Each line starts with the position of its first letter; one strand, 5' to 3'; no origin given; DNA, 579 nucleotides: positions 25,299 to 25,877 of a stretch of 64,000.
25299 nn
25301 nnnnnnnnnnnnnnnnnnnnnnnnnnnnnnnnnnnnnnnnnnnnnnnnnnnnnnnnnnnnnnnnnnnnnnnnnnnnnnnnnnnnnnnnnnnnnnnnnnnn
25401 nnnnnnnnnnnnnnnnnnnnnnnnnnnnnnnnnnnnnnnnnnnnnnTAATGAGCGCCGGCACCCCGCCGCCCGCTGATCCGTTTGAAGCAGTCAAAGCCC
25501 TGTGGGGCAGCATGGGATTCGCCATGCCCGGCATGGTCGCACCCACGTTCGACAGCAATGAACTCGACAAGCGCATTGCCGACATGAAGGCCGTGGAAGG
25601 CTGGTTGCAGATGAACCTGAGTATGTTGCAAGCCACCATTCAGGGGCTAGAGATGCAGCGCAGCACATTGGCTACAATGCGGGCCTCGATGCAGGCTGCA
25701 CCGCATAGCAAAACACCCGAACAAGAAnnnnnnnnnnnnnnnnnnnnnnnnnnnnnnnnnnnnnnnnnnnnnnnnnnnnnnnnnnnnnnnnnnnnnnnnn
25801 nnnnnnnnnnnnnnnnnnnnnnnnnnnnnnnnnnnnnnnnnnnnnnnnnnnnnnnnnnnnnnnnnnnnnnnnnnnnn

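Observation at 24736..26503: Three-gene operon: orphan ParA-like ATPase, 93-aa coiled-coil protein and 258-aa unknown protein, a candidate cargo-positioning system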

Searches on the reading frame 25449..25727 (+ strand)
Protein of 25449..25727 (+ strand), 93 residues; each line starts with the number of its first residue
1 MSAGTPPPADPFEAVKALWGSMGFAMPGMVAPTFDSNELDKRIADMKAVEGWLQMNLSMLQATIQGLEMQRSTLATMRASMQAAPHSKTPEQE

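Call 3: search_protein_families(library=pfam, proteins=[window:25449-25727:+], max_evalue=1)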
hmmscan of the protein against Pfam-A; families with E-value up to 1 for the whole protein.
window:25449-25727:+ (93 aa): 1 family
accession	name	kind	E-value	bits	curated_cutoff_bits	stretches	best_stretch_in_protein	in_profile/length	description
PF09278.17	MerR-DNA-bind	-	0.5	11.5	25.4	0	56-83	37-64/65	MerR, DNA binding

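Call 4: search_protein_families(library=ncbifam, proteins=[window:25449-25727:+], max_evalue=1)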
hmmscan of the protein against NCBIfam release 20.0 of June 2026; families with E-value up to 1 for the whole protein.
window:25449-25727:+ (93 aa): 1 family
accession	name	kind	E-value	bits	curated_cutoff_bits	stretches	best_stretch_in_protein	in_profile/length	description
NF043076.1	PHA_gran_PhaM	subfamily_domain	2.6e-28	97.3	38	1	28-79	1-52/52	PhaM family polyhydroxyalkanoate granule multifunctional regulatory protein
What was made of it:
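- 25449..25730 (+): PhaM-family N-terminal-domain protein, 93 aa. It is a truncated form that lacks the NPF..WPW motif and the basic C-terminal tail of other Rhodocyclaceae PhaM-likes, and the Lys/Ala/Pro-rich tail of long PhaM. NF043076 E 2.6e-28, 97.3 bits against a cut-off of 38, covering residues 28-79 (call 4).
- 25530..25685 (+): The PhaM domain proper (residues 28-79). Call 4.
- On PhaM family (NF043076): 97.3 bits against a cut-off of 38; all 52 model positions are matched at residues 28-79 (call 4).
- Closest known: PhaM of Cupriavidus necator. Same: ORF2 contains the complete PhaM-family domain (NF043076, call 4).
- ORF2 carries the complete PhaM-family domain (call 4).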

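Call 11: find_homologous_proteins(query=window:25449-25727:+)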
Query window:25449-25727:+ (93 aa): 867 proteins with E <= 0.001 among 868 candidates; the best 120 are listed.
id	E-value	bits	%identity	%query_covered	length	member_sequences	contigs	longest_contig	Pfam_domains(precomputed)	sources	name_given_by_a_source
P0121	4.8e-54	197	100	100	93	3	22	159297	-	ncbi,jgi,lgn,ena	-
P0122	4.0e-46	172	86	99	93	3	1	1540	-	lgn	-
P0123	5.9e-40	152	78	95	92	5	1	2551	-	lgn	-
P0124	7.4e-40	152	76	100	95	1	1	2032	-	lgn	-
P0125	8.0e-40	152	80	100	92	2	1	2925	-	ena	-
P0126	2.1e-39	151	75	100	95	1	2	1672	-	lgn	-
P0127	5.2e-39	149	75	100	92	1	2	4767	-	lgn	-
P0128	1.2e-38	148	77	100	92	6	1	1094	-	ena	-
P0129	1.3e-38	148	76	100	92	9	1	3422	-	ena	-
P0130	1.3e-38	148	81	95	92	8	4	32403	-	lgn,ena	-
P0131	1.3e-38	148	80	95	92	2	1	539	-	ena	-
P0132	4.4e-38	146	74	100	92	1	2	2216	-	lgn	-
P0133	6.1e-38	146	80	92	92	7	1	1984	-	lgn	-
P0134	6.1e-38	146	75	100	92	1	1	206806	-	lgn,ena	-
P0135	6.7e-38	146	76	100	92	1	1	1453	-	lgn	-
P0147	3.6e-33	131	73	96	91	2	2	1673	-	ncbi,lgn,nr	ncbi:MAG TPA: PhaM family polyhydroxyalkanoate granule multifunctional regulatory protein [Rhodocycl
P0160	1.2e-28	116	64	91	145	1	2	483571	-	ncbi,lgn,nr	ncbi:MAG: hypothetical protein H3C26_06620 [Rhodocyclaceae bacterium]|nr:hypothetical protein [Rhodo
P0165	2.8e-28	115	71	81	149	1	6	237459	-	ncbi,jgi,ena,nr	ncbi:MAG: hypothetical protein CVU34_10260 [Betaproteobacteria bacterium HGW-Betaproteobacteria-7]|j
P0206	1.3e-27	113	77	75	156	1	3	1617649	-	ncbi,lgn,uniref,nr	ncbi:hypothetical protein GCM10025771_00810 [Niveibacterium umoris]|uniref:Uncharacterized protein n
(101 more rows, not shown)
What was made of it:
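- On PhaM family (NF043076): A 73%-identical 91-aa homologue (P0147) is named 'PhaM family' by NCBI (call 11).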

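Call 15: find_encoding_contigs(protein=P0206, flank=6000, max_places=2)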
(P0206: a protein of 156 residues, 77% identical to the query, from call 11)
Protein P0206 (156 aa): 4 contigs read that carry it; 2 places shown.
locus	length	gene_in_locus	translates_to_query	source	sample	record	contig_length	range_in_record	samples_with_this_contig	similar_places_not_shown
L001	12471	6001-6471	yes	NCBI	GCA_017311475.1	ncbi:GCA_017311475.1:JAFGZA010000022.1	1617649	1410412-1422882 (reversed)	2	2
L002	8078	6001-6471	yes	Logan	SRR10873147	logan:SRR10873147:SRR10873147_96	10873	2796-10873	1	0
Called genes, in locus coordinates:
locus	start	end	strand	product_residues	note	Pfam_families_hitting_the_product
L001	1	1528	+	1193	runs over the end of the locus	PF01558:POR, PF20169:DUF6537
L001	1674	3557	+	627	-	PF13407:Peripla_BP_4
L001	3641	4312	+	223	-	PF10502:Peptidase_S26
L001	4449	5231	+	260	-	PF13489:Methyltransf_23 (weak), PF13847:Methyltransf_31 (weak), PF08242:Methyltransf_12 (weak), PF13649:Methyltransf_25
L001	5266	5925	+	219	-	PF01656:CbiA (weak), PF13614:AAA_31 (faint)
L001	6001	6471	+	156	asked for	-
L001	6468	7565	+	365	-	PF08495:FIST, PF10442:FIST_C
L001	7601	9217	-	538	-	PF12729:4HB_MCP_1, PF00672:HAMP, PF00015:MCPsignal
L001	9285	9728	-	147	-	PF17200:sCache_2, PF08269:dCache_2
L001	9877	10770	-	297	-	PF03547:Mem_trans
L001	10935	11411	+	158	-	PF13669:Glyoxalase_4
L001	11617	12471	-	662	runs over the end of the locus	PF00289:Biotin_carb_N, PF02222:ATP-grasp, PF02786:CPSase_L_D2, PF07478:Dala_Dala_lig_C, PF02785:Biotin_carb_C, PF18140:PCC_BT, PF00364:Biotin_lipoyl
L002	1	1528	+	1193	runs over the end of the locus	PF01558:POR, PF20169:DUF6537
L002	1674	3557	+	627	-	PF13407:Peripla_BP_4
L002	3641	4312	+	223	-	PF10502:Peptidase_S26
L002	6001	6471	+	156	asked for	-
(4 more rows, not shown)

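Call 17: find_related_loci(query=A1, collection=genome_contigs, flank=6000)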
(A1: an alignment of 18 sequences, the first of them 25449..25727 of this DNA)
Query A1 (93 aa) in genome_contigs; peptide patterns used: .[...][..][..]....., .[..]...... (x = any residue, [..] = any of these).
580 stretches matched a pattern; 560 encode a relative of the query (tblastn E <= 1e-3); the best 80 are kept; 80 distinct loci.
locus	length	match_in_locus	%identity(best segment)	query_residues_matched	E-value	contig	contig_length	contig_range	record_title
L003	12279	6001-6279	96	1-93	9e-57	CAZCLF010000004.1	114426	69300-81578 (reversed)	MAG TPA_asm: uncultured Rhodocyclaceae bacterium isolate SRP150892_co2_241 genome assembly, contig: NODE_142_length_1144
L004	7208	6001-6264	81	1-88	8e-44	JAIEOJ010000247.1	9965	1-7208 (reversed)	MAG: Rhodocyclaceae bacterium isolate co.spades.DASTOOL.1kb_100 c_000000426496, whole genome shotgun sequence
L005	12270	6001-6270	74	1-93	3e-42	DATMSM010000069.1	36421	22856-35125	MAG TPA_asm: Rhodocyclaceae bacterium isolate SMAG_U12986 k141_107369, whole genome shotgun sequence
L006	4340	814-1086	74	1-92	6e-42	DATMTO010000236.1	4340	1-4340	MAG TPA_asm: Rhodocyclaceae bacterium isolate SMAG_U13015 k141_58472, whole genome shotgun sequence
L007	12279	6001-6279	73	1-93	1e-41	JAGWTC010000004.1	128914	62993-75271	MAG: Rhodocyclaceae bacterium isolate REEB364 contig-150_67, whole genome shotgun sequence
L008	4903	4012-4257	77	2-85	5e-39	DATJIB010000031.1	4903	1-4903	MAG TPA_asm: Rhodocyclaceae bacterium isolate SMAG_U15527 k141_11262675, whole genome shotgun sequence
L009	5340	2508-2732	75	10-84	2e-34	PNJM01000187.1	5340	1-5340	MAG: Rhodocyclaceae bacterium isolate WM.039 WM_1006317_5340, whole genome shotgun sequence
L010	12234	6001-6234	71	7-84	3e-34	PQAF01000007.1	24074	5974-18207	MAG: Rhodocyclales bacterium isolate FeB_8 contig_2097, whole genome shotgun sequence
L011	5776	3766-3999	71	7-84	4e-34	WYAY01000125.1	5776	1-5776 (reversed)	MAG: Sulfuritalea sp. isolate PRO1 k127_336374, whole genome shotgun sequence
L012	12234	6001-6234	71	7-84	5e-34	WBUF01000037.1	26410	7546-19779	MAG: Rhodocyclaceae bacterium isolate SB9 contig_929, whole genome shotgun sequence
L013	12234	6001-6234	71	7-84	1e-33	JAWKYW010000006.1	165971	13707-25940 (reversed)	MAG: Rhodocyclaceae bacterium isolate AC1.158 AC1.158.fa-6, whole genome shotgun sequence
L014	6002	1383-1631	69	1-84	8e-34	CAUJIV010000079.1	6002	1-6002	MAG: Pseudomonadota bacterium isolate KLAP190 genome assembly, contig: KLAP190_133364, whole genome shotgun sequence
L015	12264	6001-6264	64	7-92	1e-33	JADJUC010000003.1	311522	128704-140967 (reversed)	MAG: Candidatus Proximibacter danicus isolate Hirt_18-Q3-R61-65_BATAC.395 tig00008647-10-3115730, whole genome shotgun s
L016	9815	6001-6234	69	7-84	9e-34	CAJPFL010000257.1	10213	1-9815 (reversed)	Rhodocyclaceae bacterium isolate RHDC1 genome assembly, contig: CONTIG_257, whole genome shotgun sequence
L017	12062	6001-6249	65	5-87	8e-34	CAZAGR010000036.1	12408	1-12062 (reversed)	MAG TPA_asm: uncultured Propionivibrio sp. isolate binchicken_co186_249 genome assembly, contig: NODE_6600_length_12408_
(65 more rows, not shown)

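Call 22: find_encoding_contigs(protein=P0165, flank=7000, max_places=1)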
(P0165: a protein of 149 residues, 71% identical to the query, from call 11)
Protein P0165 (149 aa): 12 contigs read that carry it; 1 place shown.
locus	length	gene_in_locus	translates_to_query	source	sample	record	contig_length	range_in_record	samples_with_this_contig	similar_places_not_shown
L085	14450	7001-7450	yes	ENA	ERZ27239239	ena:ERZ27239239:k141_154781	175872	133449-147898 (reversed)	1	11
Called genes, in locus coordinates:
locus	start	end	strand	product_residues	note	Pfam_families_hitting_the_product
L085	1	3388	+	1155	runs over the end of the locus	PF02775:TPP_enzyme_C (weak), PF01558:POR, PF20169:DUF6537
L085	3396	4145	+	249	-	-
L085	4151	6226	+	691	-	PF02743:dCache_1, PF00512:HisKA, PF02518:HATPase_c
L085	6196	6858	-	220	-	PF00072:Response_reg, PF00196:GerE, PF08281:Sigma70_r4_2 (weak)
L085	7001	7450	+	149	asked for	-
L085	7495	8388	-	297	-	PF03547:Mem_trans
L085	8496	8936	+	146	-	PF01957:NfeD (weak)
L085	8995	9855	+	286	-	PF01145:Band_7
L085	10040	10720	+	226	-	PF01027:Bax1-I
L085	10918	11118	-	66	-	-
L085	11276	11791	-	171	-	PF09361:Phasin_2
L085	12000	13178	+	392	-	PF02515:CoA_transf_3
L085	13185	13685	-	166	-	-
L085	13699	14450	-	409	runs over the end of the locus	PF00501:AMP-binding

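Call 23: find_encoding_contigs(protein=P0160, flank=7000, max_places=1)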
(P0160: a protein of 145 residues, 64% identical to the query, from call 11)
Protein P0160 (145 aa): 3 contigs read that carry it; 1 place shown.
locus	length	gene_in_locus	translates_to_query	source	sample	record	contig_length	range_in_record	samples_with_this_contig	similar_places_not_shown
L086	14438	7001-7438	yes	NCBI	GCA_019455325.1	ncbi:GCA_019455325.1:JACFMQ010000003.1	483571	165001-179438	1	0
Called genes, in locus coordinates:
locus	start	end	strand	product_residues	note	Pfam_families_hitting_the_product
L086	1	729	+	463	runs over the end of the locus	PF01565:FAD_binding_4, PF02913:FAD-oxidase_C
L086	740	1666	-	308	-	PF05661:DUF808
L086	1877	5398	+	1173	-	PF02775:TPP_enzyme_C (weak), PF01558:POR, PF20169:DUF6537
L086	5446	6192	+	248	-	-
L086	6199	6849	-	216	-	PF00072:Response_reg, PF08281:Sigma70_r4_2, PF00196:GerE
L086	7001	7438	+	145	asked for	-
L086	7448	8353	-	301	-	PF03547:Mem_trans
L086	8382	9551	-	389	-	PF02515:CoA_transf_3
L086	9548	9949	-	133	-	-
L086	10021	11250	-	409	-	PF00501:AMP-binding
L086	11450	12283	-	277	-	PF25199:nSTAND_NTPase5 (faint), PF00005:ABC_tran, PF13304:AAA_21 (faint)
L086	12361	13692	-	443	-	PF13458:Peripla_BP_6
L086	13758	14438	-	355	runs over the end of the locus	PF02653:BPD_transp_2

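Call 38: find_related_loci(query=A4, collection=metagenome_contigs, flank=8000)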
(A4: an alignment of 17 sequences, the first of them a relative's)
Query A4 (219 aa) in metagenome_contigs; peptide patterns used: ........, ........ (x = any residue, [..] = any of these).
598 stretches matched a pattern; 385 encode a relative of the query (tblastn E <= 1e-3); the best 80 are kept; 80 distinct loci.
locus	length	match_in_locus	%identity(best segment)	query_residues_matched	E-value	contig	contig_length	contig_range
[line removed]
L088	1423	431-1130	85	1-217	2e-108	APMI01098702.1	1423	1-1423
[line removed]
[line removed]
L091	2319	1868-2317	94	1-150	6e-96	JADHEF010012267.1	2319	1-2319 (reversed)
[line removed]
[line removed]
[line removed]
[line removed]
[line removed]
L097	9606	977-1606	62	1-210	2e-85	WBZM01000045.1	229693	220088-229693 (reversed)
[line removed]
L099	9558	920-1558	59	1-216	6e-82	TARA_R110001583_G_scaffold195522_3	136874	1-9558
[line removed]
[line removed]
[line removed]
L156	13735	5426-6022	60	1-199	8e-78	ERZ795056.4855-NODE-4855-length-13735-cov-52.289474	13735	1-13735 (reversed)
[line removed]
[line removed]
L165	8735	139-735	59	1-199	1e-77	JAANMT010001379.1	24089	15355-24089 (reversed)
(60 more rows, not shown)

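Call 49: search_protein_families(library=pfam, proteins=[L001:6468-7562:+], max_evalue=0.01)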
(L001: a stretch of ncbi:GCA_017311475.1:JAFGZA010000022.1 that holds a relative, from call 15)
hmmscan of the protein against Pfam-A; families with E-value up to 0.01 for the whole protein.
L001:6468-7562:+ (365 aa): 2 families
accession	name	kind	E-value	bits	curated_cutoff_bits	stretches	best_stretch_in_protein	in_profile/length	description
PF08495.15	FIST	-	1.5e-23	84.1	23.2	1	36-211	1-189/189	FIST N domain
PF10442.14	FIST_C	-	1.4e-21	77.4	28.5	1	215-349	3-129/131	FIST C domain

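Call 71: search_dna_similar(query=window:25449-25727:+, collection=plasmids, mode=protein, max_evalue=0.001, max_rows=15)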
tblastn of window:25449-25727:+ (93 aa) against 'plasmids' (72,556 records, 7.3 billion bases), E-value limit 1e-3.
Records with a match: 1; places in all: 1; records where one place covers at least 80% of the query: 0.
Best place of each record, by identity: <60% 1.
By first word of the organism name: Comamonas 1.
By predicted mobility (MOB-suite, as given by PLSDB): non-mobilizable 1.
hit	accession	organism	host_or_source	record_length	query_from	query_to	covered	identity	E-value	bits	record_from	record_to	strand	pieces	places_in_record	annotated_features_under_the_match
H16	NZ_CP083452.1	Comamonas odontotermitis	cell culture,cucumber rhizosphere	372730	30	78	53%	44.9%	1e-5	49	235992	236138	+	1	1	PhaM family polyhydroxyalkanoate granule multifunctional regulatory ...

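Call 72: get_annotated_region(hit=H16, flank=7000)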
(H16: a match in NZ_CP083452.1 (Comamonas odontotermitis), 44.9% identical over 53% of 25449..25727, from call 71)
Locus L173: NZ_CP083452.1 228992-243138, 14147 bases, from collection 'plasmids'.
description: Comamonas odontotermitis strain WLL plasmid unnamed1, complete sequence
organism: Comamonas odontotermitis (NCBI taxid 379895)
taxonomy: Bacteria; Pseudomonadota; Betaproteobacteria; Burkholderiales; Comamonadaceae; Comamonas; Comamonas odontotermitis
host: -; source: cell culture,cucumber rhizosphere; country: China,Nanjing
typing (MOB-suite, as given by PLSDB): non-mobilizable
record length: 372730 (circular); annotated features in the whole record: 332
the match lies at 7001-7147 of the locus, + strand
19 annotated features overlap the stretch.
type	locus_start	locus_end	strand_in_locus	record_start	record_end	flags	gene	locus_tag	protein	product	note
CDS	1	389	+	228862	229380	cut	rpsE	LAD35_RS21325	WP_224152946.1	30S ribosomal protein S5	GO:0006412 - translation [Evidence IEA]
CDS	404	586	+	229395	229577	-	rpmD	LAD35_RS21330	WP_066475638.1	50S ribosomal protein L30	GO:0006412 - translation [Evidence IEA]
CDS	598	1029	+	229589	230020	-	rplO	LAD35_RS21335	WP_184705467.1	50S ribosomal protein L15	GO:0006412 - translation [Evidence IEA]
CDS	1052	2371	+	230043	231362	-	secY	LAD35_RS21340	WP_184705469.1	preprotein translocase subunit SecY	GO:0043952 - protein transport by the Sec complex [Evidence IEA]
CDS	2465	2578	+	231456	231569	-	rpmJ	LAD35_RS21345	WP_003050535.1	50S ribosomal protein L36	GO:0006412 - translation [Evidence IEA]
CDS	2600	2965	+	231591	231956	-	rpsM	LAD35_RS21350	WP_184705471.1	30S ribosomal protein S13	GO:0006412 - translation [Evidence IEA]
CDS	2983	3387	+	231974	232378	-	rpsK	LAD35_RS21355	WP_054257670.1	30S ribosomal protein S11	GO:0006412 - translation [Evidence IEA]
CDS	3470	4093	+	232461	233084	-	rpsD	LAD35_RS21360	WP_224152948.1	30S ribosomal protein S4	GO:0006412 - translation [Evidence IEA]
CDS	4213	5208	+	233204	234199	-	rpoA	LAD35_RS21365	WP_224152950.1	DNA-directed RNA polymerase subunit alpha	GO:0006351 - DNA-templated transcription [Evidence IEA]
CDS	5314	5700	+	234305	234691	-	rplQ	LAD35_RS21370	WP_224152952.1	50S ribosomal protein L17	GO:0006412 - translation [Evidence IEA]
CDS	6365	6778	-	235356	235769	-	-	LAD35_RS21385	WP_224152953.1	VOC family protein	-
CDS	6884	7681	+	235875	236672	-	-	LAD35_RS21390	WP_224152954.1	PhaM family polyhydroxyalkanoate granule multifunctional regulatory protein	-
CDS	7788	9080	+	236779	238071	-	-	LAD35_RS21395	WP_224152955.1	FIST N-terminal domain-containing protein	-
CDS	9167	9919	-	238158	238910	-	-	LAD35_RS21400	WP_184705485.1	helix-turn-helix transcriptional regulator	-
CDS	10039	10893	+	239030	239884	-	-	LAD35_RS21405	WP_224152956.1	hypothetical protein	-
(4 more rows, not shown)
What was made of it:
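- Tried and rejected: A Comamonas locus served as the non-Rhodocyclaceae comparison (call 72).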

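Call 76: search_protein_families(library=padloc, proteins=[window:25449-25727:+], max_evalue=0.01)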
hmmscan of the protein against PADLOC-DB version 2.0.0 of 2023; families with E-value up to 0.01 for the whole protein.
window:25449-25727:+ (93 aa): 0 families

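Call 81: search_protein_families(library=pfam, proteins=[L101:8800-10878:+, L101:11414-12253:+, L101:12287-13033:+, L101:13219-13656:+, L101:13675-15627:+, L139:8852-9541:+, L139:14766-16013:+], max_evalue=0.0001)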
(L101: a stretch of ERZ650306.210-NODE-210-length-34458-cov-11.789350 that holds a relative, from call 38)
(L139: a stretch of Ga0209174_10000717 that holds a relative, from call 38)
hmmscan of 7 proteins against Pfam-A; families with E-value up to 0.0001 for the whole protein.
L101:8800-10878:+ (693 aa): 4 families
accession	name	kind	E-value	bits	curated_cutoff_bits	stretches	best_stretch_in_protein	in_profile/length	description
PF00015.26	MCPsignal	-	2.7e-36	125.4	34.6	1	494-658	6-170/172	Methyl-accepting chemotaxis protein (MCP) signalling domain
PF08447.18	PAS_3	-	3.6e-15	56.4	25.6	1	31-101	2-74/89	PAS fold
PF13426.13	PAS_9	-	3.7e-10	40.4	27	1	17-106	2-88/103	PAS domain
PF00989.32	PAS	-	1.2e-07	32.2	22.6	1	21-106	14-100/113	PAS fold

L101:11414-12253:+ (280 aa): 1 family
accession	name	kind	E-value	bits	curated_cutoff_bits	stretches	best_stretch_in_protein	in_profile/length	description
PF03379.19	CcmB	-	9.7e-77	257.6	24.9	1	63-277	1-215/215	CcmB protein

L101:12287-13033:+ (249 aa): 1 family
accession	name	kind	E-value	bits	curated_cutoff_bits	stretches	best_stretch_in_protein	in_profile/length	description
PF01578.25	Cytochrom_C_asm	-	5.7e-34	118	29.9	1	28-187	21-212/212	Cytochrome C assembly protein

L101:13219-13656:+ (146 aa): 1 family
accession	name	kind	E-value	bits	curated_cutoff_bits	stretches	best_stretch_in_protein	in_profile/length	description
PF03100.22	CcmE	-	4e-36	123.8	24.6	1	34-128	2-99/99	CcmE domain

L101:13675-15627:+ (651 aa): 2 families
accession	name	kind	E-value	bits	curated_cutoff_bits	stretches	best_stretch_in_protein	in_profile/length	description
PF16327.10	CcmF_C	-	4.4e-127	424.2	28.7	1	315-631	1-323/323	Cytochrome c-type biogenesis protein CcmF C-terminal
PF01578.25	Cytochrom_C_asm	-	7.9e-54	182.9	29.9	1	89-295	1-206/212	Cytochrome C assembly protein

L139:8852-9541:+ (230 aa): 2 families
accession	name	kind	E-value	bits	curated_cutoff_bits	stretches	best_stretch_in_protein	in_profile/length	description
PF00005.33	ABC_tran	-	1.3e-28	100.8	25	1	44-184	2-136/137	ABC transporter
PF13304.12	AAA_21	-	1.6e-11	45.3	27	1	134-216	220-300/304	AAA domain, putative AbiEii toxin, Type IV TA system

L139:14766-16013:+ (416 aa): 8 families
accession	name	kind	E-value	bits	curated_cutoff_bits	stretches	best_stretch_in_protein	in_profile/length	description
PF23892.1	Ig_CycH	-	3.1e-35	120.6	27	1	309-412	4-108/108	Cytochrome c-type biogenesis protein H Ig-like domain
PF23914.1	TPR_CcmH_CycH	-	6.6e-25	88.2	42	1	123-257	22-156/158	Cytochrome c-type biogenesis protein H TPR domain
PF14559.12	TPR_19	-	4.3e-10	40.2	25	0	142-179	16-53/68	Tetratricopeptide repeat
PF07719.23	TPR_2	-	7e-10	38.7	27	0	151-177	1-27/34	Tetratricopeptide repeat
PF13428.12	TPR_14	-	1.6e-08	34.8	23.5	0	151-188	1-38/44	Tetratricopeptide repeat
PF13431.12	TPR_17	-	5.9e-07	29.7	24.4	0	144-170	6-32/34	Tetratricopeptide repeat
PF13432.12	TPR_16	-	1.1e-06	29.3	32.7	0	156-177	2-23/65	Tetratricopeptide repeat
PF13174.12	TPR_6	-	9.4e-06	26.4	26.3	0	155-176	4-25/33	Tetratricopeptide repeat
